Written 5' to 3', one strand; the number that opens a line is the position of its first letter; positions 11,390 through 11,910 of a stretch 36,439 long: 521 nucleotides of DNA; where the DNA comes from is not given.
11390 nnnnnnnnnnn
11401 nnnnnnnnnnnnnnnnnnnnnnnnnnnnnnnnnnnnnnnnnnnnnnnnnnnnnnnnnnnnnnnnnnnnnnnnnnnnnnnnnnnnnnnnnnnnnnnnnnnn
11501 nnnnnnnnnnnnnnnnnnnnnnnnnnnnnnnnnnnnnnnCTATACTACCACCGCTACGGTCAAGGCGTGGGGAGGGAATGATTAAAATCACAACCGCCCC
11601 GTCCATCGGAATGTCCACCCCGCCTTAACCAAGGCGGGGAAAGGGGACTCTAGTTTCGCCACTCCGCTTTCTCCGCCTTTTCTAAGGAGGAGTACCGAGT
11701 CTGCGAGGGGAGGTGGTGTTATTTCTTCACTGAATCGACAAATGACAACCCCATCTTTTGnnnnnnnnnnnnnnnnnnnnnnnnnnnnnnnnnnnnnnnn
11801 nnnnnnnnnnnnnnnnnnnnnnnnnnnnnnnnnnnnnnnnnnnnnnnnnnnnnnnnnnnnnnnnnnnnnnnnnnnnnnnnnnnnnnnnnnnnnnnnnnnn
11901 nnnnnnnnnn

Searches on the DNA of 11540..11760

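Call 24: search_rna_families(source=window, start=11540, end=11760, threshold=evalue, max_evalue=10)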
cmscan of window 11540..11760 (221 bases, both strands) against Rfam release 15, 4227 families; matches with E-value up to 10: 13.
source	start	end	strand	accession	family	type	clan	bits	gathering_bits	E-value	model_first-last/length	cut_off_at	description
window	11547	11638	+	RF04079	MIR161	Gene; miRNA;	-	21.6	90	0.018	1-136/136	no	MIR161 microRNA precursor family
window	11618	11663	+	RF02227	sX8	Gene; sRNA;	-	18.5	50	0.15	1-82/82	no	Proteobacterial sRNA sX8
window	11619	11691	-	RF03261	mir-1759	Gene; miRNA;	-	16.8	58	1.2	1-75/75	no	mir-1759 microRNA precursor family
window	11628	11684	-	RF01027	mir-765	Gene; miRNA;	-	16.5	130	0.82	1-114/114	no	mir-765 microRNA precursor family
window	11630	11681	+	RF03778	mir-483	Gene; miRNA;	-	15.1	60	2.4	1-75/75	no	mir-483 microRNA precursor family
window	11631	11679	-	RF03629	mir-641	Gene; miRNA;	-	14.9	100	3.1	1-98/98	no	mir-641 microRNA precursor family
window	11617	11693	-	RF03457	MIR173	Gene; miRNA;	-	14.8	70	2.4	1-102/102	no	MIR173 microRNA precursor family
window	11632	11679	+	RF03493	mir-1281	Gene; miRNA;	-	14.5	70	7.3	1-54/54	no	mir-1281 microRNA precursor family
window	11628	11681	-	RF04279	mir-H20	Gene; miRNA;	CL00141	14.4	99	3.8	1-82/82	no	mir-H20 microRNA precursor family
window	11620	11690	-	RF03952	mir-3718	Gene; miRNA;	-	14.3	78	2.6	1-92/92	no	mir-3718 microRNA precursor family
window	11631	11679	-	RF03310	mir-1544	Gene; miRNA;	-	13.8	46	2.9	7-51/59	no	mir-1544 microRNA precursor family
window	11621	11688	+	RF04119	MIR1858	Gene; miRNA;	-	13.5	137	8.6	1-197/197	no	MIR1858 microRNA precursor family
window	11607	11639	-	RF02401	ClpQY_promoter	Cis-reg;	-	11.8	42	2.4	1-30/57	no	ClpQY promoter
